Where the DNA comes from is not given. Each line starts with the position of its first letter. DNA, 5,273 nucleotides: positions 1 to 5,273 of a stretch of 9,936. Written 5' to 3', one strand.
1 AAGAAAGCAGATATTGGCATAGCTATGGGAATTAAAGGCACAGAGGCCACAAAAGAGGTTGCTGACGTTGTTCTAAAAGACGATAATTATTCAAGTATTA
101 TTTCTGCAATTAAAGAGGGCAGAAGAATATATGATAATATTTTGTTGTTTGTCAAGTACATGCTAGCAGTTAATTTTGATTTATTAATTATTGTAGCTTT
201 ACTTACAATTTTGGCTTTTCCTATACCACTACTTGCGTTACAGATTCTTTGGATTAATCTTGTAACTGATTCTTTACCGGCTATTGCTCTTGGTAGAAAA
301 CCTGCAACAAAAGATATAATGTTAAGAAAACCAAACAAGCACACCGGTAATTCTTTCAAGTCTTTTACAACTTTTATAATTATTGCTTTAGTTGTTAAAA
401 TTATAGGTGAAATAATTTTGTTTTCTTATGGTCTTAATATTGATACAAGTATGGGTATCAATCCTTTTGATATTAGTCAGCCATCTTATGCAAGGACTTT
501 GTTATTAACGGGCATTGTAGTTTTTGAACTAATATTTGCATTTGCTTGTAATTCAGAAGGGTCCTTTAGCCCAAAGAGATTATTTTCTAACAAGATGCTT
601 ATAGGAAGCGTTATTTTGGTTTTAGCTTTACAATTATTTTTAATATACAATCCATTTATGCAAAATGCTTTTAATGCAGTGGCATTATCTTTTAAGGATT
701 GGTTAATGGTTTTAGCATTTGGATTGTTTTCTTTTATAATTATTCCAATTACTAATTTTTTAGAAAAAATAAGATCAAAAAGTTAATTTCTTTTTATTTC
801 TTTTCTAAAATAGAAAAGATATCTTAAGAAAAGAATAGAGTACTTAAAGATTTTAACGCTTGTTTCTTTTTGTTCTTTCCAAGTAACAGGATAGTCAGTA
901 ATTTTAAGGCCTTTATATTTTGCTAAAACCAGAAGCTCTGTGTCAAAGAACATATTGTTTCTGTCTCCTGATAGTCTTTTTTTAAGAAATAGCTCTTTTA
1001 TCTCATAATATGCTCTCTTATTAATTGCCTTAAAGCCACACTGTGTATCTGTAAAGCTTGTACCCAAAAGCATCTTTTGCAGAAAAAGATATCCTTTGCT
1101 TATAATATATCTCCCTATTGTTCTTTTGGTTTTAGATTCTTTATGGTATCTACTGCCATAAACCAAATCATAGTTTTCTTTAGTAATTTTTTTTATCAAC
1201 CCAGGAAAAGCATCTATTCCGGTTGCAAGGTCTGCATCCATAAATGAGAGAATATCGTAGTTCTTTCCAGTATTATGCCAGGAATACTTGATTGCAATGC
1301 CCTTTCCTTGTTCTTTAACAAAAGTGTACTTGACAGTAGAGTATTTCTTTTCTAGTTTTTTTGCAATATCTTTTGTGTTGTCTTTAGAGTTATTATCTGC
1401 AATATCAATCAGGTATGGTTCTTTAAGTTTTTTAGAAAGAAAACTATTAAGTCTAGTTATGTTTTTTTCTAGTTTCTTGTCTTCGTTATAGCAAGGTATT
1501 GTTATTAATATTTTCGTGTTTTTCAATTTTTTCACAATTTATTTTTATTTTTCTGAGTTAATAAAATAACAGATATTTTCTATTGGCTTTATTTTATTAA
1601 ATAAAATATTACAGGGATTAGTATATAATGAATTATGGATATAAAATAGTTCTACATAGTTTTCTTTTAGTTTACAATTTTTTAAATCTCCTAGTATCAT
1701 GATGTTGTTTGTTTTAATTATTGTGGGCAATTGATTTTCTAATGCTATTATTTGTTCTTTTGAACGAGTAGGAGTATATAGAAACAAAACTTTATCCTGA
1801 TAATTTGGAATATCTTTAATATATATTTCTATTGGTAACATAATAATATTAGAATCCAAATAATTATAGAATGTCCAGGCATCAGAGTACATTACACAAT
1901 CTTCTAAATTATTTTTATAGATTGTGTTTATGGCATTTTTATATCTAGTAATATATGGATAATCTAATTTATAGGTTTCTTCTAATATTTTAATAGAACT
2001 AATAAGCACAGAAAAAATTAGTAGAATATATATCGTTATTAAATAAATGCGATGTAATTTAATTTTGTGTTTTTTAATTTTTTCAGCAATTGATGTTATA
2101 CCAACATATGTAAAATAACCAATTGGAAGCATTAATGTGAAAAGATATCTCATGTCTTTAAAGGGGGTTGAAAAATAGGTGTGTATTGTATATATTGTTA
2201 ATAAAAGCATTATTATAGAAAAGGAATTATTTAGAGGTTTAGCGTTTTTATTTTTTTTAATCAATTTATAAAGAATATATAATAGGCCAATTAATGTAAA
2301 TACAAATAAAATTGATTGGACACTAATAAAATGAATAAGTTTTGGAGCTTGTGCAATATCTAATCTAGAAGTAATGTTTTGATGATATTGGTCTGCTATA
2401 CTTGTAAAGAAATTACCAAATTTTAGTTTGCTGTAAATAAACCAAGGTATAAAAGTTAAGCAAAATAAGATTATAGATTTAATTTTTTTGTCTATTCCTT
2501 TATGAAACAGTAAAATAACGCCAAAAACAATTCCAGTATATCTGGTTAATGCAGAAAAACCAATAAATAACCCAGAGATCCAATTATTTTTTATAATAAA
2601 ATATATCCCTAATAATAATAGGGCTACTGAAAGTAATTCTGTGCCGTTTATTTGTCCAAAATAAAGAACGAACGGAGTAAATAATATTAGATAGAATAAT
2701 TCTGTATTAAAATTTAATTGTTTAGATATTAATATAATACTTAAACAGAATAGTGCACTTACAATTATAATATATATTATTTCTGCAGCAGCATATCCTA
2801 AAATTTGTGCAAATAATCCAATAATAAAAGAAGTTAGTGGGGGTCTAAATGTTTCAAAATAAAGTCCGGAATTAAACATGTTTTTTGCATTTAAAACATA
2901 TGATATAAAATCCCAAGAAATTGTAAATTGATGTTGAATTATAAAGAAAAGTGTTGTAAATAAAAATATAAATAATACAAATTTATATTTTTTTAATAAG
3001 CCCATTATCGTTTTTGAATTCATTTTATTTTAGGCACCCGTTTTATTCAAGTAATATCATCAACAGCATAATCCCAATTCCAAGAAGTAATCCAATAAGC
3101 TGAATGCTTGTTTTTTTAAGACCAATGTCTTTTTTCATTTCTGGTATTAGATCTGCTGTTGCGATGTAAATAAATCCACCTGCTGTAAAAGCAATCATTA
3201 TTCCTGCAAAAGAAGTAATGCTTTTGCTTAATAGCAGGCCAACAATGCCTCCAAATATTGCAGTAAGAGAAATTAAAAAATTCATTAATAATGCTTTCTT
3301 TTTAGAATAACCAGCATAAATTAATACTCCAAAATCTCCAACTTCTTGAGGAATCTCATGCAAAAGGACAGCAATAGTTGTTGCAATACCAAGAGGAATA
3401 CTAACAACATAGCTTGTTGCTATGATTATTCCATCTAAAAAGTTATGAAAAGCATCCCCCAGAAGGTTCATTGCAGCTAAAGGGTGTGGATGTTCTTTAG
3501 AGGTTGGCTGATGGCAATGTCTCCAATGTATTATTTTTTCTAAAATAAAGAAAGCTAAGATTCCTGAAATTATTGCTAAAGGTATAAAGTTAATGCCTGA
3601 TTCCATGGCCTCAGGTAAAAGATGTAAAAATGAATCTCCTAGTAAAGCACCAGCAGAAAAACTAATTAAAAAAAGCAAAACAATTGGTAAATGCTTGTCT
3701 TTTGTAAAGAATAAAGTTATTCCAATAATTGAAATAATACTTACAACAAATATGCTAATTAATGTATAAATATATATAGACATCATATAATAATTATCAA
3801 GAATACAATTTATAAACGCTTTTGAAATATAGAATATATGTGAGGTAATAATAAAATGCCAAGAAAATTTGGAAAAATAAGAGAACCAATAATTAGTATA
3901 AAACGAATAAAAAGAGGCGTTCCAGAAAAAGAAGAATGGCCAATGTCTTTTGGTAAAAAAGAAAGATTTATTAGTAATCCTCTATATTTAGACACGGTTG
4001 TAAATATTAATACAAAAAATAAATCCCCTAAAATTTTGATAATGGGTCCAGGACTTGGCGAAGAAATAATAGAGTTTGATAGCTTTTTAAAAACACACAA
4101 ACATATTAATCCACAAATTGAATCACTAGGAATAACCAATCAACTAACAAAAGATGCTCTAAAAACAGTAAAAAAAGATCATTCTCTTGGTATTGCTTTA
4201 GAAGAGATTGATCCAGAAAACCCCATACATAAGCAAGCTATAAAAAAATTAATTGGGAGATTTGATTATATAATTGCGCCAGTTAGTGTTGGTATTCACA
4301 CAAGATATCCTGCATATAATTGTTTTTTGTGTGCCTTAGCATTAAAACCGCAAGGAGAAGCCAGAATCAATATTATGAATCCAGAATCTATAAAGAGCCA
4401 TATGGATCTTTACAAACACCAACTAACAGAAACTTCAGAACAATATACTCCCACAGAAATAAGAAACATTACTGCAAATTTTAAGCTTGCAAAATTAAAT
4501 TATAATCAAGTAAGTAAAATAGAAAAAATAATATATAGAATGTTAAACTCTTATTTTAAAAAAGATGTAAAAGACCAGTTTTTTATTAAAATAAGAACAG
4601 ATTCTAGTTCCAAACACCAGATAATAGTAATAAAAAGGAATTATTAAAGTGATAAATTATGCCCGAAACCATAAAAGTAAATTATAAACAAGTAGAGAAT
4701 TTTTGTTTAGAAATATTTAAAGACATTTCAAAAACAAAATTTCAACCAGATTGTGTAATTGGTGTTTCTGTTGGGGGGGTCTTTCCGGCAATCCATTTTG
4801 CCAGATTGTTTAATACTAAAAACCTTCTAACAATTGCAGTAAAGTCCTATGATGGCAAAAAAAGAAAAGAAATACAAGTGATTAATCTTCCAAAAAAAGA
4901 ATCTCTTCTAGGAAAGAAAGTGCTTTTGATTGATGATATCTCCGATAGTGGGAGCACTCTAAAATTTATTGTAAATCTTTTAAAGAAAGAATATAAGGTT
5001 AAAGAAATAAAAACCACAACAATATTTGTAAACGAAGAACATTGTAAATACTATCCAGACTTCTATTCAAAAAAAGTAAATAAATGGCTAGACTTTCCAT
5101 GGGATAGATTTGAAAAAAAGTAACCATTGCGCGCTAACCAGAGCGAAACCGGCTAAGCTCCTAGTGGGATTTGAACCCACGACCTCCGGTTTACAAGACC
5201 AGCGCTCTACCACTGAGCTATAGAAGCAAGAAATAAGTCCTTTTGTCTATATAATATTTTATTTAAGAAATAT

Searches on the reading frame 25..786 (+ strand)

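Call 88: search_protein_families(library=pfam, proteins=[window:25-786:+], max_evalue=0.001)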
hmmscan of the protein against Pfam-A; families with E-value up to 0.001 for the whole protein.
window:25-786:+ (253 aa): 1 family
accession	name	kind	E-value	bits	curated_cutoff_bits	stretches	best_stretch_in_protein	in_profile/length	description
PF00689.26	Cation_ATPase_C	-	3.6e-39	134.8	27.3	1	66-243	1-172/175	Cation transporting ATPase, C-terminus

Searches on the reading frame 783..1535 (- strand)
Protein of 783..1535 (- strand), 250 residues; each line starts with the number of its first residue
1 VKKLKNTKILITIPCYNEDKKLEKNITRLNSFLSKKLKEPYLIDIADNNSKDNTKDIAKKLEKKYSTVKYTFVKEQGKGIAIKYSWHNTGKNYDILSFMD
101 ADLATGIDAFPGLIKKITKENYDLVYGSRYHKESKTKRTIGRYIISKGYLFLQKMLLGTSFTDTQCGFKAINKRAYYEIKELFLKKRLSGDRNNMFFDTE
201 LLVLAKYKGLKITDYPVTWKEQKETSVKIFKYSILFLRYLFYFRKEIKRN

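Call 88: search_protein_families(library=pfam, proteins=[window:783-1535:-], max_evalue=0.001)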
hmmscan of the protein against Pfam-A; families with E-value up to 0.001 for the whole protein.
window:783-1535:- (250 aa): 1 family
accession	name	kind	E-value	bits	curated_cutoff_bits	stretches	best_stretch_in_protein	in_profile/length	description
PF00535.33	Glycos_transf_2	-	5e-22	79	23.3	1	11-178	2-166/168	Glycosyl transferase family 2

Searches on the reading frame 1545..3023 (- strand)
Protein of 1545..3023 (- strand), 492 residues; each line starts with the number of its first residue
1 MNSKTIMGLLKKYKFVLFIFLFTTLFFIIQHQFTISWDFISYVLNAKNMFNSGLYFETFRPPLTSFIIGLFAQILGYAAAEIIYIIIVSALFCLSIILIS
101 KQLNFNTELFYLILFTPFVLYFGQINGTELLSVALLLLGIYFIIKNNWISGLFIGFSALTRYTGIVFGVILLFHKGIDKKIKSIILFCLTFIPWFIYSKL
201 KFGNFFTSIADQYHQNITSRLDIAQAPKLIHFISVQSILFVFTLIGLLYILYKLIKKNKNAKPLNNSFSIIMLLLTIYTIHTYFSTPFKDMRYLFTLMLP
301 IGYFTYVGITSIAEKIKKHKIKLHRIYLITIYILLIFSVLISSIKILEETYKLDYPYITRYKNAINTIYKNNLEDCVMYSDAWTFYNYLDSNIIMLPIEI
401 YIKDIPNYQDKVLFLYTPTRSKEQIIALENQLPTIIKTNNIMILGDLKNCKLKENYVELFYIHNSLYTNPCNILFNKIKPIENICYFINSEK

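Call 88: search_protein_families(library=pfam, proteins=[window:1545-3023:-], max_evalue=0.001)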
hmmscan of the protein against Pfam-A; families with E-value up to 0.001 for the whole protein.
window:1545-3023:- (492 aa): 2 families
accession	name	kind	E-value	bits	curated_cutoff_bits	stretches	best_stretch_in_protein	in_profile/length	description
PF09594.16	GT87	-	9.2e-11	42.4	25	1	61-265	4-224/237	Glycosyltransferase family 87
PF14897.12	EpsG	-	2.1e-07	30.8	30.1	1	16-344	2-317/326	EpsG family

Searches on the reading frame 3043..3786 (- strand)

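Call 88: search_protein_families(library=pfam, proteins=[window:3043-3786:-], max_evalue=0.001)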
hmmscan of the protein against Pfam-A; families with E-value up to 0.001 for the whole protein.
window:3043-3786:- (247 aa): 1 family
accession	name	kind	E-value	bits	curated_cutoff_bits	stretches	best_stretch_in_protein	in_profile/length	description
PF02535.28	Zip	-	1.1e-49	169.9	35.1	2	103-243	177-322/323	ZIP Zinc transporter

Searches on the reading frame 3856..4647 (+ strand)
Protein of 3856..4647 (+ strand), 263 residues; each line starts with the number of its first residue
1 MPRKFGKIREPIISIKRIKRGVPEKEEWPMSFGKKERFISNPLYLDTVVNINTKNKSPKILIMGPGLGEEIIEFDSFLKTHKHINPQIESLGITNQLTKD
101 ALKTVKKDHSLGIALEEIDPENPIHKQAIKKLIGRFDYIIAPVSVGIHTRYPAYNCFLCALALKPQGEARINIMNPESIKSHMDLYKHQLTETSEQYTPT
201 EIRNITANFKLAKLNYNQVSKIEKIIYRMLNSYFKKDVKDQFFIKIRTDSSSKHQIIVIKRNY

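Call 77: search_protein_families(library=pfam, proteins=[window:3856-4647:+], max_evalue=0.05)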
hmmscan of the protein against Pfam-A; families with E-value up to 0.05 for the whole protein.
window:3856-4647:+ (263 aa): 0 families

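Call 115: search_protein_families(library=ncbifam, proteins=[window:3856-4647:+], max_evalue=0.01)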
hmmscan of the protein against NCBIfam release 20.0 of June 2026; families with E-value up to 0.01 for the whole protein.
window:3856-4647:+ (263 aa): 0 families

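Call 117: predict_structure(protein=window:3856-4647:+)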
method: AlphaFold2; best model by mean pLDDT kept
length: 263 residues; sequences in the alignment: 1
mean_pLDDT: 36.5   pTM: 0.31
mean pLDDT of the five models: 36.5, 36.4, 34.5, 30.6, 27.3
residues with pLDDT >= 90: 0; 70-90: 4; 50-70: 40; < 50: 219
segments of 3 or more residues with pLDDT < 50: 1-213
pLDDT, mean of each block of 10 residues (from residue 1): 33 25 34 32 31 36 36 41 31 29 29 29 37 30 26 26 28 29 26 30 35 51 58 65 62 52 56
secondary structure, 60 per line:
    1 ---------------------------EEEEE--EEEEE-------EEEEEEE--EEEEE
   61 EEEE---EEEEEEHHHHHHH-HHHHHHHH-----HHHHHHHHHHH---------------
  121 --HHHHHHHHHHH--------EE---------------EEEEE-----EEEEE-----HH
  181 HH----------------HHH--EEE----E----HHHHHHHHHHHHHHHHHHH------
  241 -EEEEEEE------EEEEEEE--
elements in order: E28-32 E35-39 E47-53 E56-64 E68-73 H74-80 H82-89 H95-105 H123-133 E159-163 E169-173 H179-182 E204-206 H216-234 E242-248 E255-261

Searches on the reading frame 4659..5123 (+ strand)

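Call 88: search_protein_families(library=pfam, proteins=[window:4659-5123:+], max_evalue=0.001)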
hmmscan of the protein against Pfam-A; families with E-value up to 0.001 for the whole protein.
window:4659-5123:+ (154 aa): 1 family
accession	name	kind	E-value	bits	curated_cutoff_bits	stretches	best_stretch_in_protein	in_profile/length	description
PF00156.33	Pribosyltran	-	1.6e-18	66.9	26.3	1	15-148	14-151/158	Phosphoribosyl transferase domain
